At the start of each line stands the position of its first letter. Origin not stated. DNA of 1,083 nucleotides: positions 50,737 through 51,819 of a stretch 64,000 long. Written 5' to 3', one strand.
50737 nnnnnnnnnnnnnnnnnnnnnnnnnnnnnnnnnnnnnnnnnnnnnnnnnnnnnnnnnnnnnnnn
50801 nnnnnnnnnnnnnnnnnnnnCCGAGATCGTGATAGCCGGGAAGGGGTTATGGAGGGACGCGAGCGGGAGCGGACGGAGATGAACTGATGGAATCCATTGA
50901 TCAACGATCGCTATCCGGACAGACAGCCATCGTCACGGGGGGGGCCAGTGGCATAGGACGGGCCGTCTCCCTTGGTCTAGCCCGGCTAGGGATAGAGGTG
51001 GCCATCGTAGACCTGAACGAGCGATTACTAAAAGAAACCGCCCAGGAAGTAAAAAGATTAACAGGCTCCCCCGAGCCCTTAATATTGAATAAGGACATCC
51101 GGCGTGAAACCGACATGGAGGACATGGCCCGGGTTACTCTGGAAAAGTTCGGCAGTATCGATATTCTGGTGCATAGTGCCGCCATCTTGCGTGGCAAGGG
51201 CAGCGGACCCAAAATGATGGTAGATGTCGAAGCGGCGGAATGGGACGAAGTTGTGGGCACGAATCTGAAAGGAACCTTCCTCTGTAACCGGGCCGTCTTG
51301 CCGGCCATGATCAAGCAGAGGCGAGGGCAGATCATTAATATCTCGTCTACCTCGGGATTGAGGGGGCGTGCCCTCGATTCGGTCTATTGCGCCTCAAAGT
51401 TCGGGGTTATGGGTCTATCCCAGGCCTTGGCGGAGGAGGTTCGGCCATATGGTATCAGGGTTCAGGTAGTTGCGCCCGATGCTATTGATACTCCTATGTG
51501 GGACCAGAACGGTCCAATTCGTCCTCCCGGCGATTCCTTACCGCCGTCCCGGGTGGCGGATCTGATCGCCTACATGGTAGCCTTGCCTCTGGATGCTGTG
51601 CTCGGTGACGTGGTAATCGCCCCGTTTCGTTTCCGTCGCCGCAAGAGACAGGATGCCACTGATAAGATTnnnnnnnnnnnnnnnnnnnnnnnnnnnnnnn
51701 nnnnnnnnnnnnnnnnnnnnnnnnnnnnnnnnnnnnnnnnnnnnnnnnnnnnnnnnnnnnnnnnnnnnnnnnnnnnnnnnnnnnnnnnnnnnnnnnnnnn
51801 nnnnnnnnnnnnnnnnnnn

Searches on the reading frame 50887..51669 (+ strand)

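Call 52: search_protein_families(library=pfam, proteins=[window:50887-51669:+], max_evalue=0.00001)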
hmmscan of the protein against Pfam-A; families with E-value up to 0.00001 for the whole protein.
window:50887-51669:+ (261 aa): 3 families
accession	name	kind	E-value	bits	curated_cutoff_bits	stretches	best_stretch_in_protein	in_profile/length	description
PF00106.31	adh_short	-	7.6e-55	185.9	26.6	1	12-207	1-189/195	short chain dehydrogenase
PF13561.12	adh_short_C2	-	9.4e-43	146.9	27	1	20-207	3-183/236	Enoyl-(Acyl carrier protein) reductase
PF08659.16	KR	-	1.1e-08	35.6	22.6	1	13-193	2-171/180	KR domain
